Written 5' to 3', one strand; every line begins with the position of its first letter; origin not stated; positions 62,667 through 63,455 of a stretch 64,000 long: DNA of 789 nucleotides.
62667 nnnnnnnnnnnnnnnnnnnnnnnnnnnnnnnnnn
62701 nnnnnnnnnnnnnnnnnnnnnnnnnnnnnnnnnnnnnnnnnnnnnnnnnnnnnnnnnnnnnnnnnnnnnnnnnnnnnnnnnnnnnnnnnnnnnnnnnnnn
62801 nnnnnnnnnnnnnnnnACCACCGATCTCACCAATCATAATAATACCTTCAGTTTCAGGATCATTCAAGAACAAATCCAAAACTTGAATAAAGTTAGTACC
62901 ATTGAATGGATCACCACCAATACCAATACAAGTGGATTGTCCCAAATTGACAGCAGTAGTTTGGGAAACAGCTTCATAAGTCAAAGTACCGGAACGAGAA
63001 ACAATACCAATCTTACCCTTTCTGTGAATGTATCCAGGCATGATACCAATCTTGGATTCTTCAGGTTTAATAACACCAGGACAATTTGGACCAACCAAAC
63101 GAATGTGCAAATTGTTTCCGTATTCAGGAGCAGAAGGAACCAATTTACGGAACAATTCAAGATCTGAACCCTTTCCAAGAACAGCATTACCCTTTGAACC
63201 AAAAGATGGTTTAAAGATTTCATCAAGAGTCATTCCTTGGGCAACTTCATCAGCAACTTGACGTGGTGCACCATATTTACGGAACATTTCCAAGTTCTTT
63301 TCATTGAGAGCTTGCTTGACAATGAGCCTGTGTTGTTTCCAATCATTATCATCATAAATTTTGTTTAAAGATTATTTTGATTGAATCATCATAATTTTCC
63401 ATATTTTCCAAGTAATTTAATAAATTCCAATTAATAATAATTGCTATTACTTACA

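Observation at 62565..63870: Succinyl-CoA ligase alpha carries a ~60-residue insertion between the CoA-binding and ligase-CoA domains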

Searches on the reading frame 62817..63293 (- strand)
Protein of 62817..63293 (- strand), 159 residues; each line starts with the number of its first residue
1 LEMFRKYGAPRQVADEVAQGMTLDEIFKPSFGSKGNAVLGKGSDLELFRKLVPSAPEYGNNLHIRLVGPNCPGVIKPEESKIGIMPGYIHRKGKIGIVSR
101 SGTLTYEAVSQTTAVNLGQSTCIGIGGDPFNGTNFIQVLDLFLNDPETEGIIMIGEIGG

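Call 41: find_homologous_proteins(query=window:62817-63293:-, max_evalue=1e-20)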
Query seq(159 aa) (159 aa): 7815 proteins with E <= 1e-20 among 8000 candidates; the best 120 are listed.
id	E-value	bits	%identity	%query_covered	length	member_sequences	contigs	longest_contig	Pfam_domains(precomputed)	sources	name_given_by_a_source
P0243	7.3e-87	307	86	92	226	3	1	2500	PF00549.25,PF13607.12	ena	-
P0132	2.4e-86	306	87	92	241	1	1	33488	PF00549.25,PF13607.12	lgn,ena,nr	nr:unnamed protein product [Naegleria fowleri]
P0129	1.2e-85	303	86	92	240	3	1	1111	PF00549.25,PF13607.12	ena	-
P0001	2.6e-66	241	100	69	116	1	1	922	-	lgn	-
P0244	8.0e-65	236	78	60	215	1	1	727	PF00549.25,PF13607.12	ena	-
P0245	4.7e-50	188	88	53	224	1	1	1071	PF00549.25,PF13607.12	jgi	-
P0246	2.1e-48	182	85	53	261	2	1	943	PF00549.25,PF02629.26,PF13607.12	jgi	-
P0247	3.7e-48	182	83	53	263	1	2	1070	PF00549.25,PF02629.26,PF13607.12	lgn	-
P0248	4.9e-48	181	85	60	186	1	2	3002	PF00549.25,PF13607.12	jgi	jgi:succinyl-CoA synthetase alpha subunit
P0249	5.6e-48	181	85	60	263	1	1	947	PF00549.25,PF02629.26,PF13607.12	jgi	jgi:succinyl-CoA synthetase alpha subunit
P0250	5.7e-48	181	86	53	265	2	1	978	PF00549.25,PF02629.26,PF13607.12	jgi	-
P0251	8.1e-48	180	86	53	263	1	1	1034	PF00549.25,PF02629.26,PF13607.12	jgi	-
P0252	9.1e-48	180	85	53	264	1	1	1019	PF00549.25,PF02629.26,PF13607.12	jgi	-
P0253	9.2e-48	180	85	53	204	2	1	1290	PF00549.25,PF13607.12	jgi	jgi:succinyl-CoA synthetase alpha subunit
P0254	2.0e-47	179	84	53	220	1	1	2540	PF00549.25,PF13607.12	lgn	-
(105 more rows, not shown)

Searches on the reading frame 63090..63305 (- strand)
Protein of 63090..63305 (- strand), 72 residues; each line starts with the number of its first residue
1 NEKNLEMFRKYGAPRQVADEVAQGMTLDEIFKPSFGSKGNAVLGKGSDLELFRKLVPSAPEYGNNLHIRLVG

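Call 6: search_protein_families(library=pfam, proteins=[window:63090-63305:-], max_evalue=1)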
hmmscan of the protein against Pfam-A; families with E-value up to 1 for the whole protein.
seq(72 aa): 0 families
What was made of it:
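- On TPR repeat: No Pfam hit at E up to 1 (call 6).
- No Pfam TPR or other family matches the insert at E up to 1 (call 6).
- Tried and rejected: No Pfam hit (call 6).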

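Call 29: search_protein_representatives(protein=window:63105-63305:-)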
Query: 67 residues. Proteins with E-value up to 0.001 (for the whole library): 2; up to 1e-10: 1; up to 1e-30: 0. The best 2 are listed.
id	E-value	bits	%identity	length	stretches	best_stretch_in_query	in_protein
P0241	6.4e-21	89.8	40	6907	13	12-53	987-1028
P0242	2.5e-05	40.7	35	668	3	21-50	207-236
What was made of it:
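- On TPR repeat: The only TPR-protein hit is a sum of 3 weak stretches (call 29).
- No Pfam family or homologue was found (calls 6, 29).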
